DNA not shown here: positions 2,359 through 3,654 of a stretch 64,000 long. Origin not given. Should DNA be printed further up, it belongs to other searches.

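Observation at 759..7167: Candidate variant 5'-deoxyadenosine / MTA 'DHAP-shunt' salvage operon ending in an aldehyde dehydrogenase and an acyl-CoA ligase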

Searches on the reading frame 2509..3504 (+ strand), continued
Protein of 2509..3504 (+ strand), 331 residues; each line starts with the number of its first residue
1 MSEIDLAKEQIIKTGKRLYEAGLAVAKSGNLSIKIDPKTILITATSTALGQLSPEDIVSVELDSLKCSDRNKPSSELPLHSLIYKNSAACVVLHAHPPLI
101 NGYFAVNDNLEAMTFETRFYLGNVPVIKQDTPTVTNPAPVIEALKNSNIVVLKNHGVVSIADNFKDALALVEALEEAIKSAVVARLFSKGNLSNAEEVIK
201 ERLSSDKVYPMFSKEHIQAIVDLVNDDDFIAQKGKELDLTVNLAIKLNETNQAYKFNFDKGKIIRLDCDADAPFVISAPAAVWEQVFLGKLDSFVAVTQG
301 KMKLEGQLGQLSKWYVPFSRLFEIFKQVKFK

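Call 51: find_encoding_contigs(protein=P0146, flank=9000, max_places=1)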
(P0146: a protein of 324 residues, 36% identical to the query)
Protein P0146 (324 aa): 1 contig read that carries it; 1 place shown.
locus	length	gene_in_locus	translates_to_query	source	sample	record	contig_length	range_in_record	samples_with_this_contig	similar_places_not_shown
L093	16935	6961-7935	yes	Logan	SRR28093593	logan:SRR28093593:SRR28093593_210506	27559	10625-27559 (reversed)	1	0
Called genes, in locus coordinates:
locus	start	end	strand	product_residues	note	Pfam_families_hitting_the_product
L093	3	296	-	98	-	?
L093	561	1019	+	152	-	PF07963:N_methyl, PF16732:ComP_DUS (weak)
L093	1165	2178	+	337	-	PF11104:PilM_2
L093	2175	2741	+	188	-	-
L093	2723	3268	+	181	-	PF04350:PilO (weak)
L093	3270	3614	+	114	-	-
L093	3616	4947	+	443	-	PF07660:STN (weak), PF03958:Secretin_N, PF00263:Secretin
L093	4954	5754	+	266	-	PF13191:AAA_16, PF13401:AAA_22, PF00004:AAA (weak), PF09848:SLFN-g3_helicase (weak), PF13173:AAA_14 (weak)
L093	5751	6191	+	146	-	-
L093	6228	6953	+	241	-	PF01048:PNP_UDP_1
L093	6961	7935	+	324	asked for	PF00596:Aldolase_II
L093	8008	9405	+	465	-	-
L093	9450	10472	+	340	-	PF21016:RlmN_N, PF04055:Radical_SAM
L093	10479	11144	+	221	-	PF09335:VTT_dom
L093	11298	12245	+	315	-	PF17125:Methyltr_RsmF_N, PF22458:RsmF-B_ferredox (weak), PF01189:Methyltr_RsmB-F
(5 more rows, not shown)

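Call 62: predict_structure(alignment_id=A2)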
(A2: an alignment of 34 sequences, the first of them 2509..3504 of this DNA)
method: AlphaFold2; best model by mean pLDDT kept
length: 331 residues; sequences in the alignment: 34
mean_pLDDT: 92.4   pTM: 0.86
mean pLDDT of the five models: 92.4, 92.2, 92.1, 91.6, 90.2
residues with pLDDT >= 90: 285; 70-90: 28; 50-70: 10; < 50: 8
segments of 3 or more residues with pLDDT < 50: 193-200
pLDDT, mean of each block of 10 residues (from residue 1): 95 98 94 97 97 98 94 97 96 97 93 85 94 94 96 97 98 95 79 45 75 96 95 96 97 97 97 97 94 92 92 90 92 91
secondary structure, 60 per line:
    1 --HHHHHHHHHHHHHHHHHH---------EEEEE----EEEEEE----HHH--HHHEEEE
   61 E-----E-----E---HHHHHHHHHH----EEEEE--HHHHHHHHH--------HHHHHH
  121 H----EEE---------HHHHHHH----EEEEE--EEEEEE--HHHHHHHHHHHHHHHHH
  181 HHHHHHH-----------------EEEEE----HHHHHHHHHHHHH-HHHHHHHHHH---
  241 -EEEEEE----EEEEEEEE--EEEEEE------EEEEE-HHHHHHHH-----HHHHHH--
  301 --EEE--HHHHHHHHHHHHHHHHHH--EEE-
elements in order: H3-20 E30-34 E39-44 E57-61 H77-86 E91-95 H98-106 H115-121 E126-128 H138-144 E149-153 E156-161 H164-187 E205-209 H214-226 H228-237 E242-247 E252-259 E262-267 E274-278 H280-287 H293-298 E303-305 H308-325 E328-330

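Call 64: fold_search(model_id=the predicted structure, library=pdb)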
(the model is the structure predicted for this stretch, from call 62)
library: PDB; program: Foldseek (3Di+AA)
matches with E <= 10: 447; with E <= 0.001: 113
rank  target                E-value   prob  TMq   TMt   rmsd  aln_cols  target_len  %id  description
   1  6btg                  6.4e-15  1.00  0.52  0.81   3.2       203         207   24  Crystal structure of deoxyribose-phosphate aldolase bound with DHAP from Bacillus Thuringiensis (released 2018-07-04)
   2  2flf_H                7.3e-15  1.00  0.48  0.83   2.4       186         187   26  Crystal structure of l-fuculose-1-phosphate aldolase from Thermus Thermophilus HB8 (released 2007-01-09)
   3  2flf_C                8.2e-15  1.00  0.50  0.84   2.7       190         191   26  Crystal structure of l-fuculose-1-phosphate aldolase from Thermus Thermophilus HB8 (released 2007-01-09)
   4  2fk5_B                9.8e-15  1.00  0.50  0.83   2.5       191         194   26  Crystal structure of l-fuculose-1-phosphate aldolase from Thermus thermophilus HB8 (released 2007-01-04)
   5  6btd                  1.0e-14  1.00  0.52  0.82   3.1       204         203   24  Crystal structure of deoxyribose-phosphate aldolase from Bacillus Thuringiensis involved in dispatching the ubiquitous r (released 2018-07-04)
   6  2fk5_A                1.2e-14  1.00  0.50  0.83   2.4       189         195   26  Crystal structure of l-fuculose-1-phosphate aldolase from Thermus thermophilus HB8 (released 2007-01-04)
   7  6voq                  2.6e-14  1.00  0.50  0.77   2.6       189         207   24  Crystal structure of YgbL, a putative aldolase/epimerase/decarboxylase from Klebsiella pneumoniae (released 2020-02-19)
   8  6vop                  2.8e-14  1.00  0.51  0.79   2.5       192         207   24  Crystal structure of YgbL, a putative aldolase/epimerase/decarboxylase from Escherichia coli (released 2020-02-19)
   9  4c24                  3.5e-14  1.00  0.51  0.78   2.1       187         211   25  L-fuculose 1-phosphate aldolase (released 2013-12-11)
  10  4c25                  3.5e-14  1.00  0.52  0.78   2.9       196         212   25  L-fuculose 1-phosphate aldolase (released 2013-12-18)
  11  2flf_A                3.5e-14  1.00  0.50  0.85   2.6       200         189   25  Crystal structure of l-fuculose-1-phosphate aldolase from Thermus Thermophilus HB8 (released 2007-01-09)
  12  2flf_B                5.0e-14  1.00  0.49  0.83   2.4       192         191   25  Crystal structure of l-fuculose-1-phosphate aldolase from Thermus Thermophilus HB8 (released 2007-01-09)
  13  1jdi_A                7.7e-14  1.00  0.50  0.72   3.0       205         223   19  CRYSTAL STRUCTURE OF L-RIBULOSE-5-PHOSPHATE 4-EPIMERASE (released 2002-01-23)
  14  1e4c                  1.2e-13  1.00  0.52  0.81   2.4       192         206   25  L-Fuculose 1-Phosphate Aldolase from Escherichia coli Mutant S71Q (released 2000-11-06)
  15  2opi_B                1.2e-13  1.00  0.50  0.76   3.4       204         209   24  Crystal Structure of L-fuculose-1-phosphate aldolase from Bacteroides thetaiotaomicron (released 2007-02-27)
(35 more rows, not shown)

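Call 74: list_cluster_members(proteins=[P0148, P0151, P0154, P0156, P0121, P0254, P0158, P0152])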
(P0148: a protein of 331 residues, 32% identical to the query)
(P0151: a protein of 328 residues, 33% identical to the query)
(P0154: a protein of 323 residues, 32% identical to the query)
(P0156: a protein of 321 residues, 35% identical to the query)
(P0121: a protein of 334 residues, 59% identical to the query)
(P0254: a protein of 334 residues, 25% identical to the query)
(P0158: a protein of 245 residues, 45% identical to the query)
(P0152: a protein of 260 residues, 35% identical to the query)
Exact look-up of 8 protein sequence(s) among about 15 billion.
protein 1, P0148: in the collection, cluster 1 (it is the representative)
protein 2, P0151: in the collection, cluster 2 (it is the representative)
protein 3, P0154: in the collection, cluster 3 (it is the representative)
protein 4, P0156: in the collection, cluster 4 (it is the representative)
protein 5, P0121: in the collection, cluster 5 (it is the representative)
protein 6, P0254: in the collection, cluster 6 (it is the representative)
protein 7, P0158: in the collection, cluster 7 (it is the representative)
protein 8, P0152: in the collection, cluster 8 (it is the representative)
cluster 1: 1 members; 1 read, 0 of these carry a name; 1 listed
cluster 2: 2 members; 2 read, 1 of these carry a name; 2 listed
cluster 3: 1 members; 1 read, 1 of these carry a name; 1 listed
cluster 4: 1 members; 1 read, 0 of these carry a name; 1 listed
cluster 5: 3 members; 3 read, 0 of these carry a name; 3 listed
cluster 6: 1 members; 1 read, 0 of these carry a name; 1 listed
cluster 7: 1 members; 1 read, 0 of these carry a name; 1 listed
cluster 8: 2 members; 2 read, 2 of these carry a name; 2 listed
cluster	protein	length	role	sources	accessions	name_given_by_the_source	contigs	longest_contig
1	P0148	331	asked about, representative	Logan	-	-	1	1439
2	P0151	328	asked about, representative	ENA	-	-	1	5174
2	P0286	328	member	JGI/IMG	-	L-fuculose-phosphate aldolase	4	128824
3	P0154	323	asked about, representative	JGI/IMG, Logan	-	L-fuculose-phosphate aldolase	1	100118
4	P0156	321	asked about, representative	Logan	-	-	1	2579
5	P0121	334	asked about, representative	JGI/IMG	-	-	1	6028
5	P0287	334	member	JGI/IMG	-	-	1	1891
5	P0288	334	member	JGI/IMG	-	-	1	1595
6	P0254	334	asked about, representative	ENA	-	-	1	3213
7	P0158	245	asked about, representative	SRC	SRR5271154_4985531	-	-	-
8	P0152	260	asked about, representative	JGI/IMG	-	putative sterol carrier protein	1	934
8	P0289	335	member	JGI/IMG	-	L-fuculose-phosphate aldolase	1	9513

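Call 75: find_encoding_contigs(protein=P0286, flank=9000, max_places=1)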
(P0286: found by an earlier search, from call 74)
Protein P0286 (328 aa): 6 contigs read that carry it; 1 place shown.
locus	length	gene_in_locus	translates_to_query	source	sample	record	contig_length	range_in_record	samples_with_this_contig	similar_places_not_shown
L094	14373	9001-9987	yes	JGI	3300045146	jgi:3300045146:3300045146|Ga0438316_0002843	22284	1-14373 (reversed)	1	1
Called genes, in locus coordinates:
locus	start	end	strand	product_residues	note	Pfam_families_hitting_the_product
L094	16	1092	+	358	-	PF00224:PK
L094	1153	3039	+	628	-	PF16260:DUF4914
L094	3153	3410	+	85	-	PF04945:YHS, PF08394:Arc_trans_TRASH (faint), PF24273:TRASH_HVO_1752_C (weak)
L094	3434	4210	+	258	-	PF19335:HMBD, PF25954:Beta-barrel_RND_2, PF25990:Beta-barrel_YknX (weak), PF25967:RND-MFP_C (faint), PF25975:CzcB_C, PF25989:YknX_C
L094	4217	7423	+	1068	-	PF00873:ACR_tran, PF03176:MMPL (faint)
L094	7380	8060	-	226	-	PF02581:TMP-TENI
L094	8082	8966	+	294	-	PF01545:Cation_efflux, PF16916:ZT_dimer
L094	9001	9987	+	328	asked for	PF00596:Aldolase_II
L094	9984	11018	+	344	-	PF21016:RlmN_N, PF04055:Radical_SAM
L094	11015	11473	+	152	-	PF07963:N_methyl (weak)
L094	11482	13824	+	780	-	PF05226:CHASE2, PF13487:HD_5, PF01966:HD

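Call 76: find_encoding_contigs(protein=P0154, flank=9000, max_places=1)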
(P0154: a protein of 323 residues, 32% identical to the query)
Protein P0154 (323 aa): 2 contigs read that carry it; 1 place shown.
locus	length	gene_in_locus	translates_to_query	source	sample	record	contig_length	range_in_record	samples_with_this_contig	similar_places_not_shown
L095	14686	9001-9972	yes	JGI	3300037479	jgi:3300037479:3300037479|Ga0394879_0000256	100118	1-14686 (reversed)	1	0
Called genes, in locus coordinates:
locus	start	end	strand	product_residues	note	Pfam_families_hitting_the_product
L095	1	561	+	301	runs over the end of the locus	PF01497:Peripla_BP_2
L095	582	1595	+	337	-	PF01032:FecCD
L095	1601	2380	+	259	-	PF00005:ABC_tran, PF02463:SMC_N, PF13476:AAA_23 (weak), PF13304:AAA_21 (faint)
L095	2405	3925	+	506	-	PF01656:CbiA, PF13500:AAA_26, PF07685:GATase_3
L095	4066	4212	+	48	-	PF04255:DUF433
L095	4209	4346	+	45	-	PF18480:DUF5615 (weak)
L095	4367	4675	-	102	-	-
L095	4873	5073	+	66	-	PF09489:CbtB (weak)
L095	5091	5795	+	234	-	PF09490:CbtA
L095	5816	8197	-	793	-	PF20437:LonC_helical, PF13654:AAA_32, PF20436:LonB_AAA-LID, PF05362:Lon_C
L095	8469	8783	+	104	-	-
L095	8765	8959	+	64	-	-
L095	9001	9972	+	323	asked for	PF00596:Aldolase_II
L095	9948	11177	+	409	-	PF00501:AMP-binding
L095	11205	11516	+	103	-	-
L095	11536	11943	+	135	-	PF00034:Cytochrom_C, PF13442:Cytochrome_CBB3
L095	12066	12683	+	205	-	PF00111:Fer2, PF01799:Fer2_2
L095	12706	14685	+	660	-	?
